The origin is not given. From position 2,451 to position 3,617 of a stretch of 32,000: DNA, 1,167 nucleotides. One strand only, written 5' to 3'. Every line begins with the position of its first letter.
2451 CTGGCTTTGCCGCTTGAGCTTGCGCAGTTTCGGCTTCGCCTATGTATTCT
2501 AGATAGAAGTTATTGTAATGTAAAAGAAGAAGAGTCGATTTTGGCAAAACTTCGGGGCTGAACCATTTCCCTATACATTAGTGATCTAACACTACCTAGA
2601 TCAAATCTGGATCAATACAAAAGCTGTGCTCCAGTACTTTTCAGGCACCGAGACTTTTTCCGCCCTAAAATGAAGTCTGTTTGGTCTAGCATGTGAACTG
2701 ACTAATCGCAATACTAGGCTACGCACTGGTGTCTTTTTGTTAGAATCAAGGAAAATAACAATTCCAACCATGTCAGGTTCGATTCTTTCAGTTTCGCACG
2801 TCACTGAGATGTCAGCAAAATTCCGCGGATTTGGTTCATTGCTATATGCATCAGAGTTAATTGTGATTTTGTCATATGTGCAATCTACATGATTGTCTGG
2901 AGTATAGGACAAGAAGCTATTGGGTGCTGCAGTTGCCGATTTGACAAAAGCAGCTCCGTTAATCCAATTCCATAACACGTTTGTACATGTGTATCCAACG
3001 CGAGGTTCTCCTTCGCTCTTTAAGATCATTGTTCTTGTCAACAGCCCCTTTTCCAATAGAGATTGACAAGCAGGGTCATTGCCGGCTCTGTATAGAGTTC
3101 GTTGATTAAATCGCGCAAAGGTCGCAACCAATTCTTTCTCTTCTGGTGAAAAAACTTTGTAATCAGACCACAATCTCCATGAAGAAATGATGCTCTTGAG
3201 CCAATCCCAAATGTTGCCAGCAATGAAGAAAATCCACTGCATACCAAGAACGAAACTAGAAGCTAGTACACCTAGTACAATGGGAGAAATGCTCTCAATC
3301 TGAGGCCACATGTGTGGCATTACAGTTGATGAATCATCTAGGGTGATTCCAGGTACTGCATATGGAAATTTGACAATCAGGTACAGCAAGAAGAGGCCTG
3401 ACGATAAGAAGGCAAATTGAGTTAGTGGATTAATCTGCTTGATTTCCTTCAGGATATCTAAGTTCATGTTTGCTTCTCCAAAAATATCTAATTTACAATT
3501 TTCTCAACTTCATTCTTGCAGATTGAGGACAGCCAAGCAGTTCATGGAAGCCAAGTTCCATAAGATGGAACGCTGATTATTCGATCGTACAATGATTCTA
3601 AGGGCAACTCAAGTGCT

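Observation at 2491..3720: AT-rich islet carrying a single two-TM protein with a possible SieB-like (superinfection exclusion) core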

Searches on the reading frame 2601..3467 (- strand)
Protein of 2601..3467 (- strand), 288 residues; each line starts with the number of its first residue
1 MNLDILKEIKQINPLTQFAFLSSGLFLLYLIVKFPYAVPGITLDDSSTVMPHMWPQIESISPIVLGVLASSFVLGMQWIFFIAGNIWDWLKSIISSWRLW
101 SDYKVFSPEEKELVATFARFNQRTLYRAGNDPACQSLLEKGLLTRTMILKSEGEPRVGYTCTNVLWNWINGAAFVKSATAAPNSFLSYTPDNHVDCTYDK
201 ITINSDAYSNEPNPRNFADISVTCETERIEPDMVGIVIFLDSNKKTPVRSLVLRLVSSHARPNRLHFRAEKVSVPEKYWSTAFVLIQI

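Call 4: search_protein_families(library=pfam, proteins=[window:2601-3467:-], max_evalue=10)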
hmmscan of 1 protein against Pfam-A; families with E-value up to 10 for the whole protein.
window:2601-3467:- (288 aa): 1 family
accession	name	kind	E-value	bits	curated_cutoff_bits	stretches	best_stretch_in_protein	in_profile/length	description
PF14163.11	SieB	-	0.011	15.8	26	1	99-146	71-118/147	Super-infection exclusion protein B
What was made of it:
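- On SieB (Pfam PF14163): It is the only Pfam hit, covering residues 99-146 against profile 71-118 of 147 (call 4).
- Closest known: SieB, superinfection exclusion protein B of Salmonella phage P22 and coliphage lambda. Different: Our protein scores below the Pfam gathering cutoff (15.8 against 26 bits, call 4).
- The sole Pfam hit among 24,736 models is PF14163 SieB: E=0.011, residues 99-146 matching profile 71-118 (call 4).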

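Call 5: search_protein_families(library=padloc, proteins=[window:2601-3467:-], max_evalue=10)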
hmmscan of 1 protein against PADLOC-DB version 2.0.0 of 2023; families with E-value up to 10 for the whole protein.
window:2601-3467:- (288 aa): 0 families
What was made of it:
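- On Known defence systems (PADLOC-DB v2): There are no hits at E<=10 (call 5).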

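Call 6: search_protein_families(library=phrogs, proteins=[window:2601-3467:-], max_evalue=10)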
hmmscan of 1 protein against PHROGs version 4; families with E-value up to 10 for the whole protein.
window:2601-3467:- (288 aa): 1 family
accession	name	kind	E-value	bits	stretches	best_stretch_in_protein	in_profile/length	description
phrog_37662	-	unknown function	0.11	13.7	1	91-151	23-79/108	-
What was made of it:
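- All SieB scores are sub-threshold (calls 4, 6).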

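Call 7: search_protein_families(library=ncbifam, proteins=[window:2601-3467:-], max_evalue=10)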
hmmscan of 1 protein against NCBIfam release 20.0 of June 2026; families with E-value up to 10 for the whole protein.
window:2601-3467:- (288 aa): 0 families
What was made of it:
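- On MarR/PadR-type winged-helix transcription regulators: There is no Pfam or NCBIfam HTH hit (calls 4, 7).
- Closest known: Single-protein membrane abortive-infection or exclusion factors. Different: No sequence or profile similarity to any of them was detected (calls 4-7).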

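Call 8: find_homologous_proteins(query=window:2601-3467:-, max_evalue=0.001)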
Query window:2601-3467:- (288 aa): 1 proteins with E <= 0.001 among 1032 candidates.
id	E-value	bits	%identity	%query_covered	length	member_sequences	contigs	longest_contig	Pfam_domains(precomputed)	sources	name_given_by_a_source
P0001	5.8e-193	657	100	100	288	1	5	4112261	-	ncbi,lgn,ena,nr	ncbi:MAG: hypothetical protein H7A35_07610 [Planctomycetales bacterium]|nr:hypothetical protein [bac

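Call 11: find_encoding_contigs(protein=P0001, flank=10000, max_places=10)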
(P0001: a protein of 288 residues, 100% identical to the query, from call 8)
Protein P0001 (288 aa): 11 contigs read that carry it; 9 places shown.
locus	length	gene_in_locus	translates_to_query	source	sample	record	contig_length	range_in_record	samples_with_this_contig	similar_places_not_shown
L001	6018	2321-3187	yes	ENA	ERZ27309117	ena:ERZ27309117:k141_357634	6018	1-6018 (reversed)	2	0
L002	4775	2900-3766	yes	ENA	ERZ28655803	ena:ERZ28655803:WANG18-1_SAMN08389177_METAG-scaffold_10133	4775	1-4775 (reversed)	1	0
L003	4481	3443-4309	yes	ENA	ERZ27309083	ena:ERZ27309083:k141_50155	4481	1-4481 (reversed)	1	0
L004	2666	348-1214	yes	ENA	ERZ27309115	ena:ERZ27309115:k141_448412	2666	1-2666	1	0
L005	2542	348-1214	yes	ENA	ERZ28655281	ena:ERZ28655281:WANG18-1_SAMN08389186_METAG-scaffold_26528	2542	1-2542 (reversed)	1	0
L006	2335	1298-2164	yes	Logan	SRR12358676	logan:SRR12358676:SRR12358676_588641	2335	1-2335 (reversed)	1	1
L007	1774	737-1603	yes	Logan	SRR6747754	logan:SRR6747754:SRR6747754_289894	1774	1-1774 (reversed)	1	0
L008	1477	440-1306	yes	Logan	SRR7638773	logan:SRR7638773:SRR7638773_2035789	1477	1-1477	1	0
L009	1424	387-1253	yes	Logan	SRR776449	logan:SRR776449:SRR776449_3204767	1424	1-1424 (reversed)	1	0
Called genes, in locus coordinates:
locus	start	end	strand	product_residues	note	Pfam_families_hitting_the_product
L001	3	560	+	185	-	?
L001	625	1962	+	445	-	PF13191:AAA_16 (weak), PF07724:AAA_2, PF00004:AAA (weak), PF07728:AAA_5, PF13401:AAA_22 (faint), PF10431:ClpB_D2-small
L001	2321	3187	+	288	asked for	-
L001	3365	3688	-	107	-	-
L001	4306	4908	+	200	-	PF07638:Sigma70_ECF (faint), PF04542:Sigma70_r2, PF08281:Sigma70_r4_2, PF04545:Sigma70_r4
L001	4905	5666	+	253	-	-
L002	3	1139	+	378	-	?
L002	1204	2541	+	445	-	PF13191:AAA_16 (weak), PF07724:AAA_2, PF00004:AAA (weak), PF07728:AAA_5, PF13401:AAA_22 (faint), PF10431:ClpB_D2-small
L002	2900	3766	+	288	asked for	-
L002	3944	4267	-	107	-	-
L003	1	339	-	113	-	?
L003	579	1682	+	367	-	-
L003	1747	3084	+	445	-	PF13191:AAA_16 (weak), PF07724:AAA_2, PF00004:AAA (weak), PF07728:AAA_5, PF13401:AAA_22 (faint), PF10431:ClpB_D2-small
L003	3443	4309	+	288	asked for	-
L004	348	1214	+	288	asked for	-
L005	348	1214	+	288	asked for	-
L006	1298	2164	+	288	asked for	-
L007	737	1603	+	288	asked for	-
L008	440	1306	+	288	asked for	-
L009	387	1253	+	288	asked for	-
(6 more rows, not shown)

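Call 19: search_protein_representatives(protein=window:2601-3467:-)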
Query: 288 residues. Proteins with E-value up to 0.001 (for the whole library): 2; up to 1e-10: 1; up to 1e-30: 1. The best 2 are listed.
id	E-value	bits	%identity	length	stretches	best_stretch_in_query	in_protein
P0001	1.9e-193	657.3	100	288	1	1-288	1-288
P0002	9.1e-10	54.5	30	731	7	169-224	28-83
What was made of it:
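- There is no homolog in 5.8 billion clusters or 1.84 billion representatives, apart from identical copies (calls 8, 19). Pfam gives 15.8 bits against a gathering cutoff of 26; Foldseek gives E=0.017 from a low-confidence model (pLDDT 53); the exhaustive phmmer search found no SieB at E<=0.001 (call 19). It is a total orphan (calls 8, 19). It has no homologs (calls 8, 19).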

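Call 26: search_dna_similar(query=window:2601-3467:-, collection=phages, mode=protein, max_evalue=10, max_rows=30)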
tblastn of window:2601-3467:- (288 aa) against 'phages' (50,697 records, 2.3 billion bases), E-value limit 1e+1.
Records with a match: 1; places in all: 1; records where one place covers at least 80% of the query: 0.
Best place of each record, by identity: <60% 1.
By first word of the organism name: Mycobacterium 1.
By host as written in the record: Mycobacterium smegmatis mc2 155 1.
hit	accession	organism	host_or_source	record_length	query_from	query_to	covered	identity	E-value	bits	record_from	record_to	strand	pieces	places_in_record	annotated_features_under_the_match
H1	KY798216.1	Mycobacterium phage Journey13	Mycobacterium smegmatis mc2 155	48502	109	155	16%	31.9%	6e+0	34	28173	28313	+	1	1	hypothetical protein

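Call 27: search_dna_similar(query=window:2601-3467:-, collection=plasmids, mode=protein, max_evalue=10, max_rows=30)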
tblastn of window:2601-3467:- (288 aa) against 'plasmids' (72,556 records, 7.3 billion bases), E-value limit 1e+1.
Records with a match: 1; places in all: 1; records where one place covers at least 80% of the query: 0.
Best place of each record, by identity: <60% 1.
By first word of the organism name: Haladaptatus 1.
By predicted mobility (MOB-suite, as given by PLSDB): non-mobilizable 1.
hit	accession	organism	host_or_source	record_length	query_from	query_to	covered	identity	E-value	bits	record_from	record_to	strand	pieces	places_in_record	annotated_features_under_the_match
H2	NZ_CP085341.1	Haladaptatus halobius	cell culture,saline soil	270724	72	122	18%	33.3%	5e+0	37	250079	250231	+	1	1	hypothetical protein (x2)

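Call 29: predict_structure(protein=window:2601-3467:-)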
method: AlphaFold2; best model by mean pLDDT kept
length: 288 residues; sequences in the alignment: 1
mean_pLDDT: 53.4   pTM: 0.34
mean pLDDT of the five models: 53.4, 51.7, 45.7, 43.2, 40.0
residues with pLDDT >= 90: 0; 70-90: 40; 50-70: 106; < 50: 142
segments of 3 or more residues with pLDDT < 50: 1-11, 149-154, 171-222, 227-288
pLDDT, mean of each block of 10 residues (from residue 1): 41 58 67 53 50 56 66 71 64 53 71 64 62 82 66 57 65 31 31 43 42 45 48 46 38 43 43 45 43
secondary structure, 60 per line:
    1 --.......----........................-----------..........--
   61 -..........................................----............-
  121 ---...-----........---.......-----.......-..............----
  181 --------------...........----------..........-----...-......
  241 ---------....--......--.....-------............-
elements in order: H3-9 H14-37 H49-58 H62-103 H108-119 E124-126 H132-139 E143-149 E155-161 H163-176 E195-205 E216-225 E235-240 E250-253 E256-261 E264-268 H276-281 E282-287
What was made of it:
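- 3339..3428 (-): TM helix 1 (residues about 14-43). AF2 helix 14-37 (call 29).
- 2604..2939 (-): C-terminal extension, residues 177-288. Predicted beta-rich at low confidence, absent from canonical SieB, with no family assignment. AF2 pLDDT below 50 (call 29).
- The AF2 confidence is low (call 29).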

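Call 56: fold_search(model_id=the predicted structure, library=viral)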
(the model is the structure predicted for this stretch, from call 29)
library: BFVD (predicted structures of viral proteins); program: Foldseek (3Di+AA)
matches with E <= 10: 791; with E <= 0.001: 0
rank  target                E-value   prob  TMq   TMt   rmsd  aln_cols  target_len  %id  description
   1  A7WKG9                1.3e-02  1.00  0.21  0.39   2.8        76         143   16  Uncharacterized protein [Betalipothrixvirus pozzuoliense]
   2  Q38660                1.7e-02  1.00  0.29  0.40   3.8       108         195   16  Bacteriophage P22 initial portion of N operon [Salmonella phage P22]
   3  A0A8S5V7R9            2.0e-02  0.69  0.18  0.19  20.2       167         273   17  Phage conserved hypothetical protein C-terminal domain-containing protein [Myoviridae sp. ctCpP1]
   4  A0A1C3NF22            2.1e-02  0.97  0.19  0.36  10.9       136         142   12  (no name in the UniProt tables at hand)
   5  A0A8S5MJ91            2.1e-02  0.80  0.11  0.12  12.4        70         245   24  Chromosome replication initiation protein [Siphoviridae sp. ctHMI2]
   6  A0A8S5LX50            2.1e-02  0.25  0.17  0.17  22.1       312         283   10  Uncharacterized protein [Siphoviridae sp. ct3pR10]
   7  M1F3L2                2.4e-02  1.00  0.19  0.59   3.6        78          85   17  Uncharacterized protein [Cronobacter phage CR9]
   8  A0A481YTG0            3.5e-02  0.21  0.15  0.15  23.9       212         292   12  Uncharacterized protein [Marseillevirus LCMAC101]
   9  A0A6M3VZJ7            4.5e-02  1.00  0.21  0.58   3.7        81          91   15  Putative transcriptional regulator [Saccharolobus solfataricus rod-shaped virus 1]
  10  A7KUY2                4.8e-02  0.97  0.17  0.30   7.5        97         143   16  (no name in the UniProt tables at hand)
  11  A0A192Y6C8            5.3e-02  1.00  0.18  0.58   2.2        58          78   24  (no name in the UniProt tables at hand)
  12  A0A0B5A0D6            5.3e-02  0.41  0.19  0.25  17.0       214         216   10  Uncharacterized protein [Paracoccus phage vB_PmaS-R3]
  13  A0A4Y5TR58            6.0e-02  1.00  0.17  0.61   2.4        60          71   23  (no name in the UniProt tables at hand)
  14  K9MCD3                6.0e-02  1.00  0.20  0.42   3.9        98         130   12  (no name in the UniProt tables at hand)
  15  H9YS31                6.0e-02  1.00  0.21  0.61   3.4        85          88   16  (no name in the UniProt tables at hand)
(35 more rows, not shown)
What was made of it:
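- P22 SieB outranks all but one of the viral structures, with the longest well-superposed alignment among the 50 matches listed (108 columns, rmsd 3.8) (call 56).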

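Call 60: search_solved_structures(query=P0001, max_evalue=10, show_alignments=2)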
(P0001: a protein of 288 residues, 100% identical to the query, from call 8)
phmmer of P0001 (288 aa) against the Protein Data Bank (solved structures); distinct sequences matched with E-value up to 10: 1.
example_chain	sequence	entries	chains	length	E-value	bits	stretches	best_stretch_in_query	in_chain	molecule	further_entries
5tzn_A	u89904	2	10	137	1.6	11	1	157-176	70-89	Killer cell lectin-like receptor subfamily B member 1B allele B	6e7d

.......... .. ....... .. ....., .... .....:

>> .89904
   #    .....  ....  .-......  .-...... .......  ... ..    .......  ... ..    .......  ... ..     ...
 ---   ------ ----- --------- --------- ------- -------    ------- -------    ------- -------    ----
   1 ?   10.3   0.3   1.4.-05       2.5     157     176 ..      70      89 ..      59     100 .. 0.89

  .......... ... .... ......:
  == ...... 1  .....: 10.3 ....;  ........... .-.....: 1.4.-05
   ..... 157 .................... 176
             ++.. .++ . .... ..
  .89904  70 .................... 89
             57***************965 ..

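Call 74: search_protein_families(library=pfam, proteins=[P0002], max_evalue=10)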
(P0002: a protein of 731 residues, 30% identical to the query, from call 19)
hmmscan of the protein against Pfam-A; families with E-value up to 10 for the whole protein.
P0002 (731 aa): 27 families (the best 25 are shown)
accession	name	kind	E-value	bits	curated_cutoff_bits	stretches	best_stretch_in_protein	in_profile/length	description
PF19077.6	Big_13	-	2.8e-127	416.7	27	7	93-187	10-102/102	Bacterial Ig-like domain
PF17936.7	Big_6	-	7.9e-70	231.6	27.6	7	7-75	10-78/83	Bacterial Ig domain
PF17963.7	Big_9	-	1.7e-28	99.8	23.6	7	416-489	12-84/89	Bacterial Ig domain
PF17892.7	Cadherin_5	-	9.9e-28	96.3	26.5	7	430-493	30-95/98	Cadherin-like domain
PF16640.11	Big_3_5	-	4.6e-21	75.6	35.5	7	635-706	17-88/88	Bacterial Ig-like domain (group 3)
PF15418.12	DUF4625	-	2.4e-17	63.9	27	6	465-492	100-127/131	Domain of unknown function (DUF4625)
PF09136.16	Glucodextran_B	-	2.3e-16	59.9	27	7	524-592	11-74/83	Glucodextranase, domain B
PF13750.12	Big_3_3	-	2.7e-15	56.8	27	7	460-506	4-50/157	Bacterial Ig-like domain (group 3)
PF09394.16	Inhibitor_I42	-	4.6e-15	56.1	27.2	5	557-601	47-91/91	Chagasin family peptidase inhibitor I42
PF20258.4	tRNA_Me_trans_C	-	9.1e-10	39.2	20.6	6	20-39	58-77/77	Aminomethyltransferase beta-barrel domain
PF15999.10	DUF4774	-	4.7e-08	33.1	25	0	450-469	24-43/56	Domain of unknown function (DUF4774)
PF16243.10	Sm_like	-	1.2e-06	29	29.4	0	648-669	1-22/85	Sm_like domain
PF21658.2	LNYV_PP_C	-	1.5e-06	28.6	27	1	598-639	13-52/60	Lettuce necrotic yellow virus phosphoprotein C-terminal domain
PF16389.11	DUF4998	-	1.6e-05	25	29.1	0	258-284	79-105/199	Domain of unknown function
PF18981.6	InlK_D3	-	0.00027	21.4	25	0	54-74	49-69/75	Internalin K domain (D3/D4)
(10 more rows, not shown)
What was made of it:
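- Closest known: SieB, superinfection exclusion protein B of Salmonella phage P22 and coliphage lambda. Different: It is 288 aa against 160-205 aa, with a 112-residue extra C-terminal domain (calls 29, 74).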

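Call 82: find_related_loci(query=window:2601-3467:-, collection=viral_contigs, flank=5000)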
Query window:2601-3467:- (288 aa) in viral_contigs; peptide patterns used: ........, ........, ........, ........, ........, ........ (x = any residue, [..] = any of these).
5 stretches matched a pattern, but none encodes a relative of the query by tblastn (E <= 1e-3).

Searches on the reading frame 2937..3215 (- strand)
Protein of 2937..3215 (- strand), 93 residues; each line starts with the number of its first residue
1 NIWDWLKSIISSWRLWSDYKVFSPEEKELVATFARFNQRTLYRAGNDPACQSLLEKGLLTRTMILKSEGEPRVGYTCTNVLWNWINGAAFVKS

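Call 33: find_homologous_proteins(query=window:2937-3215:-, max_evalue=10)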
Query seq(93 aa): no candidate shares three 5-residue words with the query. No homologue found.
